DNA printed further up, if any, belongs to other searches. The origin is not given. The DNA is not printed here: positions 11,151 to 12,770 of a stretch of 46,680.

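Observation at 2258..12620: Six tandem AlkP-superfamily paralogs followed by a TMTC-like GT-C/TPR glycosyltransferase: candidate undescribed envelope system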

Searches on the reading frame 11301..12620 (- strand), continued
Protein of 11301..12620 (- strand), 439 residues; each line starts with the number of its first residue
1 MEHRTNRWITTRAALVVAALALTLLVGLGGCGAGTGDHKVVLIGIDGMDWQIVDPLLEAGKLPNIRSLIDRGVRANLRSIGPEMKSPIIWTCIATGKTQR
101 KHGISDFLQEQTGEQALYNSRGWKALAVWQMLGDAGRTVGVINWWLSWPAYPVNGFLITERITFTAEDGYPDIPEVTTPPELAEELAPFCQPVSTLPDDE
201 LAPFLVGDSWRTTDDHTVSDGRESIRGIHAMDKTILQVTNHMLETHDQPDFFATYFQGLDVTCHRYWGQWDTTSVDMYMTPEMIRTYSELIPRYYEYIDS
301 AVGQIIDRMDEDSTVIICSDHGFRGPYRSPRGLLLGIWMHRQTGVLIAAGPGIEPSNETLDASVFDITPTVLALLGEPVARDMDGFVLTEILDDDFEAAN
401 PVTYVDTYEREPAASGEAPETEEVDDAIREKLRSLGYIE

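Call 74: search_protein_families(library=ncbifam, proteins=[L024:8359-10008:+, L048:17075-19423:+, L048:11402-12871:+, P0267], max_evalue=0.001)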
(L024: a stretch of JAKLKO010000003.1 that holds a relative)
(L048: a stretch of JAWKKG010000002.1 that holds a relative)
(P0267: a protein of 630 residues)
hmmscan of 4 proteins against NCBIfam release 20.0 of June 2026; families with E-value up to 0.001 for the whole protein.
L024:8359-10008:+ (549 aa): 8 families
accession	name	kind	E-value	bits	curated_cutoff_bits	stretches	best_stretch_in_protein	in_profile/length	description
NF010322.0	PRK13759.1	equivalog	2.7e-51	174.6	481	2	235-501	176-445/486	arylsulfatase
TIGR03417.1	chol_sulfatase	equivalog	4.4e-33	114.9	433.45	2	298-499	231-426/500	choline-sulfatase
NF045661.1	HdlasePehA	equivalog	2.3e-28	99.1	900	2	307-440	267-395/506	phosphoric/sulfuric ester hydrolase PehA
NF052527.1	Mn_arylsulf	exception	9.1e-28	97.4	850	2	258-496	198-435/479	manganese-dependent arylsulfatase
NF038075.1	fam_STM4013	hypoth_equivalog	3.7e-09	36.4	250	1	111-212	8-105/261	STM4013/SEN3800 family hydrolase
NF038282.1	LapC_YejM_PbgA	exception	4.7e-05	21.9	825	1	321-395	411-482/584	LPS biosynthesis-modulating metalloenzyme YejM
NF047438.1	polymyxin_MCR12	exception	0.00077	17.9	1200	0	320-384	419-486/548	MCR-12 family phosphoethanolamine--lipid A transferase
NF028537.1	P_eth_NH2_trans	domain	0.00096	17.8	500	0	323-424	412-516/527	phosphoethanolamine--lipid A transferase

L048:17075-19423:+ (782 aa): 0 families

L048:11402-12871:+ (489 aa): 1 family
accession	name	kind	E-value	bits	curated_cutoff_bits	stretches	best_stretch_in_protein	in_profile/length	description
NF038032.1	CehA_McbA_metalo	domain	1.9e-21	76.8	80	1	149-484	3-312/315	CehA/McbA family metallohydrolase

P0267 (630 aa): 0 families

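Call 75: search_solved_structures(query=A3, max_evalue=0.001, show_alignments=3)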
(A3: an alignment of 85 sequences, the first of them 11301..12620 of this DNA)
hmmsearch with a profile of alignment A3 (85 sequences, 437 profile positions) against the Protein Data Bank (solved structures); distinct sequences matched with E-value up to 0.001: 64 (the best 60 are shown).
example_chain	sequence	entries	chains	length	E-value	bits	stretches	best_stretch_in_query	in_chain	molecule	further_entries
7stt_A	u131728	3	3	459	1.5e-10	43.6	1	294-393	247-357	N-acetylgalactosamine-6-sulfatase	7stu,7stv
3szy_A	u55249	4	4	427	2.3e-09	39.7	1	38-140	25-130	phosphonoacetate hydrolase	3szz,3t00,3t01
3t02_A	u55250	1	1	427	2.5e-09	39.6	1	38-140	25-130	phosphonoacetate hydrolase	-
7mw8_D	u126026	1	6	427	4.7e-08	35.4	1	30-143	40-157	Phosphodiesterase-nucleotide pyrophosphatase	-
2gsn_A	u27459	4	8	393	2.2e-07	33.2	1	34-143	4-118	phosphodiesterase-nucleotide pyrophosphatase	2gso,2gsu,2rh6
7n1s_A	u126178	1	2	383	1.4e-06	30.5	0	37-143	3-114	Phosphodiesterase-nucleotide pyrophosphatase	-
4upk_A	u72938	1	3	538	1.8e-06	30.2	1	274-393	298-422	PHOSPHONATE MONOESTER HYDROLASE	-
5g2v_A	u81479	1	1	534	2.5e-06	29.7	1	295-394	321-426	N-ACETYLGLUCOSAMINE-6-SULFATASE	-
7pth_A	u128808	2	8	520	3.4e-06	29.2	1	291-376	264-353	Choline sulfatase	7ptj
6g5z_A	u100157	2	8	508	3.6e-06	29.2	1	291-376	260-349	Choline-sulfatase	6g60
6fny_A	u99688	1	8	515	3.7e-06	29.1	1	291-376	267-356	Choline-sulfatase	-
9fvt_A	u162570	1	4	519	4.4e-06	28.9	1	276-393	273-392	Sulfatase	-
7oz9_AAA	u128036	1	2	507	9.8e-06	27.7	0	54-121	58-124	N-acetylgalactosamine-6-sulfatase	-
7p0k_AAA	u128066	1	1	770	1.3e-05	27.3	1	37-149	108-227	Isoform 2 of Ectonucleotide pyrophosphatase/phosphodiesterase family member 2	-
7p24_AAA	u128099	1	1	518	1.4e-05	27.2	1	253-397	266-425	Mucin-desulfating sulfatase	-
5too_A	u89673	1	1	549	2.1e-05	26.6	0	315-390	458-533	Alkaline phosphatase PafA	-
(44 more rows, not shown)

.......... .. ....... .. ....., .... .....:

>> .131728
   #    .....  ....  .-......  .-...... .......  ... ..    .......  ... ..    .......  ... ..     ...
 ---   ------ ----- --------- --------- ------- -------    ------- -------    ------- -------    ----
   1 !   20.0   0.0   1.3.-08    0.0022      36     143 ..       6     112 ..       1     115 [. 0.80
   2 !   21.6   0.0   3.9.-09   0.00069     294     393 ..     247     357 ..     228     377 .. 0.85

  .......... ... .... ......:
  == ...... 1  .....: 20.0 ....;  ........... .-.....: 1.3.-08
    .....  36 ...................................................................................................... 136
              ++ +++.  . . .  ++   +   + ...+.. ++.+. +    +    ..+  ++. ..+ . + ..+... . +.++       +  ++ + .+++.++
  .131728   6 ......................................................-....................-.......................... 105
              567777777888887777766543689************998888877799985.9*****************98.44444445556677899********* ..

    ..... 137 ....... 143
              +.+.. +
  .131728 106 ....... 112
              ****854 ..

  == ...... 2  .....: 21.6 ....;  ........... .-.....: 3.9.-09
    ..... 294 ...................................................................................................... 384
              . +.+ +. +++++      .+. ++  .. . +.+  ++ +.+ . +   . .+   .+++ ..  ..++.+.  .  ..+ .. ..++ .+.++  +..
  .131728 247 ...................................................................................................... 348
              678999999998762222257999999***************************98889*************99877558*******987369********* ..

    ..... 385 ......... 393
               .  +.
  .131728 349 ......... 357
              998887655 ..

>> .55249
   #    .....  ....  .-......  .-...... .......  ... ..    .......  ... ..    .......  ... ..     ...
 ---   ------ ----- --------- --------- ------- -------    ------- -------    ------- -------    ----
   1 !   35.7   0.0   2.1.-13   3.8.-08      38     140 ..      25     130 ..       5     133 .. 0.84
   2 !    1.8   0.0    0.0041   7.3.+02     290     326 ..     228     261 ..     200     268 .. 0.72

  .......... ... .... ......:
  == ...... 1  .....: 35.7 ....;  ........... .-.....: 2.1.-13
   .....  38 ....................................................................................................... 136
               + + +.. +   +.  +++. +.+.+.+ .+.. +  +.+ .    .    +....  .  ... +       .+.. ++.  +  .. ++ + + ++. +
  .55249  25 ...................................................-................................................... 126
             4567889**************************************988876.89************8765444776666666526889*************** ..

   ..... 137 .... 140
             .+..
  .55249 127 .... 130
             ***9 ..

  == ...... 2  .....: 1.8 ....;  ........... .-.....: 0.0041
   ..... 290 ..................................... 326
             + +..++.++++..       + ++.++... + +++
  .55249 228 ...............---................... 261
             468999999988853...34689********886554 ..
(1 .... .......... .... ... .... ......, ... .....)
